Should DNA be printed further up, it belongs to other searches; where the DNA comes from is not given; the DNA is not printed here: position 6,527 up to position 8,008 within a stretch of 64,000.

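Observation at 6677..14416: Cluster of a radical SAM/SPASM enzyme, a pentapeptide+TPR membrane protein, two GT-C ArnT-like transferases and a GT2 polyprenyl-phosphate sugar synthase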

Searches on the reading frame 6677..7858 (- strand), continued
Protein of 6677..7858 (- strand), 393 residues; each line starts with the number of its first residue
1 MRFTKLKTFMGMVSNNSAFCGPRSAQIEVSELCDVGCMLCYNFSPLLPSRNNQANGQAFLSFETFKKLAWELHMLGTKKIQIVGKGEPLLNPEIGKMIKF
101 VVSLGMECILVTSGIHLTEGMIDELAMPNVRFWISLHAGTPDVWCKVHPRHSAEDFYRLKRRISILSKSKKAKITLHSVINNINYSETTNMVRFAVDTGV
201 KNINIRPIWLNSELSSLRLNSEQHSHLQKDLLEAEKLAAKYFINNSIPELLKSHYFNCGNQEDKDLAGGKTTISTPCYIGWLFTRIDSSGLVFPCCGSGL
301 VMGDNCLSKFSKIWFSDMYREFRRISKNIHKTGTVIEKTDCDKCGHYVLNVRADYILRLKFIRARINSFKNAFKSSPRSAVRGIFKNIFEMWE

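Call 71: fold_search(model_id=the predicted structure, library=pdb)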
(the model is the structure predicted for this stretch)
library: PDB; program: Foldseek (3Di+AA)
matches with E <= 10: 1733; with E <= 0.001: 155
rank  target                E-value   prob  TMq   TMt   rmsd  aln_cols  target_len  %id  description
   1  6efn                  7.2e-14  1.00  0.56  0.57   4.6       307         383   18  Structure of a RiPP maturase, SkfB (released 2018-10-24)
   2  5v1s_A                1.3e-13  1.00  0.59  0.55   5.7       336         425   14  Crystal structure of Streptococcus suis SuiB bound to S-adenosylmethionine (released 2017-08-30)
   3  5v1q_B                4.0e-13  1.00  0.54  0.49   6.4       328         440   16  Crystal structure of Streptococcus suis SuiB (released 2017-08-30)
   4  5v1q_A                1.1e-12  1.00  0.56  0.51   6.1       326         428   15  Crystal structure of Streptococcus suis SuiB (released 2017-08-30)
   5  5v1s_B                2.4e-12  1.00  0.54  0.50   7.0       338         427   15  Crystal structure of Streptococcus suis SuiB bound to S-adenosylmethionine (released 2017-08-30)
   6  5v1t_A                2.4e-12  1.00  0.55  0.50   6.7       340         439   16  Crystal structure of Streptococcus suis SuiB bound to precursor peptide SuiA (released 2017-08-30)
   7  7vob                  5.8e-12  1.00  0.59  0.69   5.1       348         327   16  The crystal structure of a Radical SAM Enzyme BlsE involved in the Biosynthesis of Blasticidin S (released 2022-05-04)
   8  8hzy_A                6.2e-12  1.00  0.54  0.47   6.8       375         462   14  The crystal structure of a Radical SAM Enzyme DesII (released 2024-07-10)
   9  8hzy_B                7.3e-12  1.00  0.54  0.47   6.0       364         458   14  The crystal structure of a Radical SAM Enzyme DesII (released 2024-07-10)
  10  5wgg_A                9.6e-12  1.00  0.53  0.48   6.7       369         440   15  Structural Insights into Thioether Bond Formation in the Biosynthesis of Sactipeptides (released 2017-07-26)
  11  8hzv_C                1.1e-11  1.00  0.58  0.49   7.0       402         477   14  The crystal structure of a Radical SAM Enzyme DesII (released 2024-07-10)
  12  8hzv_B                1.7e-11  1.00  0.55  0.47   5.4       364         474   14  The crystal structure of a Radical SAM Enzyme DesII (released 2024-07-10)
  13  5why_A                2.6e-11  1.00  0.53  0.50   8.5       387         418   16  Structural Insights into Thioether Bond Formation in the Biosynthesis of Sactipeptides (released 2017-07-26)
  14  8hzv_D                3.1e-11  1.00  0.59  0.50   5.7       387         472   15  The crystal structure of a Radical SAM Enzyme DesII (released 2024-07-10)
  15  5why_B                6.1e-11  1.00  0.53  0.50   8.7       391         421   14  Structural Insights into Thioether Bond Formation in the Biosynthesis of Sactipeptides (released 2017-07-26)
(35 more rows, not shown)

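Call 74: search_protein_families(library=ncbifam, proteins=[L007:8409-9995:+], max_evalue=1)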
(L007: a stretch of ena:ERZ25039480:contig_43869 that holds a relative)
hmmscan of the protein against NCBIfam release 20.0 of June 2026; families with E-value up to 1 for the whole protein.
L007:8409-9995:+ (528 aa): 2 families
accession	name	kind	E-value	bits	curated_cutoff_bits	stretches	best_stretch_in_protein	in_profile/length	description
NF007322.0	PRK09814.1-1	equivalog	0.048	12.9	580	0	394-455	95-155/336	sugar transferase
NF047754.1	LRR20_Nterm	exception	0.24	11.2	105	0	131-143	14-26/53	E-cadherin-binding leucine-rich repeat protein LRR20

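Call 76: find_encoding_contigs(protein=P0128, flank=8000, max_places=2)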
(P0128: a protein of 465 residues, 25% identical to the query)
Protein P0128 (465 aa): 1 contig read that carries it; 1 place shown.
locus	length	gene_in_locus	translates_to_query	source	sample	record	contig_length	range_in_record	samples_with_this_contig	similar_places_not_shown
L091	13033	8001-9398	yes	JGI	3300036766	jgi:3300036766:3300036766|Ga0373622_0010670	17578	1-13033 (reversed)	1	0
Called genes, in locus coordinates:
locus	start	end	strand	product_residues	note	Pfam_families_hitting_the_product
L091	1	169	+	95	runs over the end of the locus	PF02686:GatC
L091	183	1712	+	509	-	PF01425:Amidase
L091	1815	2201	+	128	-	-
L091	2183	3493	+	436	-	PF00215:OMPdecase, PF00977:His_biosynth (faint), PF03060:NMO, PF03737:RraA-like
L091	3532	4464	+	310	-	PF02558:ApbA, PF03807:F420_oxidored (weak), PF08546:ApbA_C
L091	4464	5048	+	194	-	PF04343:DUF488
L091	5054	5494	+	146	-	PF04343:DUF488, PF22751:DUF488-N3a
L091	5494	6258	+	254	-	-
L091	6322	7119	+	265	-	PF00809:Pterin_bind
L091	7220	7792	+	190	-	PF02810:SEC-C (weak)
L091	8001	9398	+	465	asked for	PF04055:Radical_SAM, PF13186:SPASM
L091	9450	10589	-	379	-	PF13177:DNA_pol3_delta2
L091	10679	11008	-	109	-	PF06153:CdAMP_rec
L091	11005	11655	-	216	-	PF02223:Thymidylate_kin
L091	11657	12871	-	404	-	-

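Call 80: search_protein_representatives(protein=window:6677-7858:-)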
Query: 393 residues. Proteins with E-value up to 0.001 (for the whole library): 5727; up to 1e-10: 1165; up to 1e-30: 146. The best 150 are listed.
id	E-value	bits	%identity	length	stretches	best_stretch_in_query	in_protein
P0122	1.5e-151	520.9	68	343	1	1-339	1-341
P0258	3.2e-116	404.6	32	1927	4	8-352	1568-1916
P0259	1.6e-106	372.7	30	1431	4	2-347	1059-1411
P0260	2.4e-100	352.3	31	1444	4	11-343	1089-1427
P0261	1.2e-84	300.7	33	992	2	10-351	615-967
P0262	2.5e-73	263.4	30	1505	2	6-327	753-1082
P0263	5.9e-65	235.8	30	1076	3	9-334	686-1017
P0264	1.5e-61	224.6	28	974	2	10-326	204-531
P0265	5.7e-59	216.1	31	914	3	11-204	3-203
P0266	1.2e-57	211.8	28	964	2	10-329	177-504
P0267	2.6e-57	210.7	29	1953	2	9-343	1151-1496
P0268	8.3e-57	209.0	48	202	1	15-209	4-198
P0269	5.4e-55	203.0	30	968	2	15-334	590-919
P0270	6.6e-55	202.7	26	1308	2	11-345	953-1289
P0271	7.1e-54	199.4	28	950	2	9-326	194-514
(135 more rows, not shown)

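Call 81: search_protein_families(library=pfam, proteins=[P0258, P0259, P0261, P0262, P0263, P0264, P0267], max_evalue=0.00001)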
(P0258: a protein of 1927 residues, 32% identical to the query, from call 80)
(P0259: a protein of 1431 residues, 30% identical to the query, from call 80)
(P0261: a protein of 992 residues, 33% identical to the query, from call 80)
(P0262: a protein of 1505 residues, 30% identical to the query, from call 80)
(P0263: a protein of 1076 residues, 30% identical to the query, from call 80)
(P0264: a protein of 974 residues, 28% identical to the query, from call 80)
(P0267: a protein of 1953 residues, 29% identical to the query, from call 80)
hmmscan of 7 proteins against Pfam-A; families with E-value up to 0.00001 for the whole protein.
P0258 (1927 aa): 4 families
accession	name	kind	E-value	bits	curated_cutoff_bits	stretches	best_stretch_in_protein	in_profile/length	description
PF04055.27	Radical_SAM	-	1.7e-64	217.4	29.5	4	1175-1345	3-166/166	Radical SAM superfamily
PF13186.11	SPASM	-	5e-34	116.8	21.5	3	871-923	1-56/67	Iron-sulfur cluster-binding domain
PF02310.24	B12-binding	-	4.7e-09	36.6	32.1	1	38-138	19-120/121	B12 binding domain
PF13353.11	Fer4_12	-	2e-08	35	22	0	525-607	13-90/137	4Fe-4S single cluster domain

P0259 (1431 aa): 3 families
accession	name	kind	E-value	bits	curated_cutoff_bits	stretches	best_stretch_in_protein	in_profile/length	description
PF04055.27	Radical_SAM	-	1.1e-48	166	29.5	3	676-818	3-139/166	Radical SAM superfamily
PF13186.11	SPASM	-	6.1e-33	113.4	21.5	2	383-434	1-57/67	Iron-sulfur cluster-binding domain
PF13353.11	Fer4_12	-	3.8e-10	40.6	22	0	34-117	13-90/137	4Fe-4S single cluster domain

P0261 (992 aa): 3 families
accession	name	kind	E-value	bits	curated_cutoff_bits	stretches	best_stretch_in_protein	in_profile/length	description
PF04055.27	Radical_SAM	-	2.7e-38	132.2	29.5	2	634-804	3-165/166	Radical SAM superfamily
PF13186.11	SPASM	-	3.6e-24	85.3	21.5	2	891-943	1-53/67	Iron-sulfur cluster-binding domain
PF13353.11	Fer4_12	-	1.4e-07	32.4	22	0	636-718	13-92/137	4Fe-4S single cluster domain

P0262 (1505 aa): 3 families
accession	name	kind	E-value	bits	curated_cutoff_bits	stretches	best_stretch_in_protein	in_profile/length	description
PF04055.27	Radical_SAM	-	2.6e-62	210.3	29.5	3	213-375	4-166/166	Radical SAM superfamily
PF13186.11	SPASM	-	1.1e-26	93.4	21.5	2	1419-1468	1-53/67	Iron-sulfur cluster-binding domain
PF02310.24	B12-binding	-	3.6e-07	30.5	32.1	1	40-144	14-120/121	B12 binding domain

P0263 (1076 aa): 3 families
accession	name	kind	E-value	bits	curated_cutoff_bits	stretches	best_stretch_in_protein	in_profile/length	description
PF04055.27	Radical_SAM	-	6.5e-28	98.4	29.5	2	706-876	3-166/166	Radical SAM superfamily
PF13186.11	SPASM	-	1.5e-20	73.7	21.5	2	418-467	1-55/67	Iron-sulfur cluster-binding domain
PF13353.11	Fer4_12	-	3.2e-07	31.2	22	0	47-121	13-83/137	4Fe-4S single cluster domain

P0264 (974 aa): 2 families
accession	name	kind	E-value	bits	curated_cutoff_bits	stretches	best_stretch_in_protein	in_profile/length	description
PF04055.27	Radical_SAM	-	1.2e-33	117.1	29.5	2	632-803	3-166/166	Radical SAM superfamily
PF13186.11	SPASM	-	7.8e-20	71.4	21.5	1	886-935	1-53/67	Iron-sulfur cluster-binding domain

P0267 (1953 aa): 8 families
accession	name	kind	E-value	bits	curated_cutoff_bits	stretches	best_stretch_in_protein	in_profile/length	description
PF04055.27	Radical_SAM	-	4.7e-72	242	29.5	4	764-925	3-164/166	Radical SAM superfamily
PF00535.33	Glycos_transf_2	-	1.4e-27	97.1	23.3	1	36-174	1-130/168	Glycosyl transferase family 2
PF02310.24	B12-binding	-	1.3e-21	77.1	32.1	1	582-692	12-120/121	B12 binding domain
PF10111.15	Glyco_tranf_2_2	-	9.2e-15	55.3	27.3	1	36-248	1-203/276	Glycosyltransferase like family 2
PF13186.11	SPASM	-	4e-11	43.5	21.5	1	1428-1479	1-53/67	Iron-sulfur cluster-binding domain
PF13353.11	Fer4_12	-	1.3e-07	32.4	22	0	1622-1727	12-115/137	4Fe-4S single cluster domain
PF13641.12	Glyco_tranf_2_3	-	4.8e-07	30.5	27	1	33-154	1-118/230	Glycosyltransferase like family 2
PF02709.20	Glyco_transf_7C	-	9e-06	25.7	23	0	199-258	10-71/78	N-terminal domain of galactosyltransferase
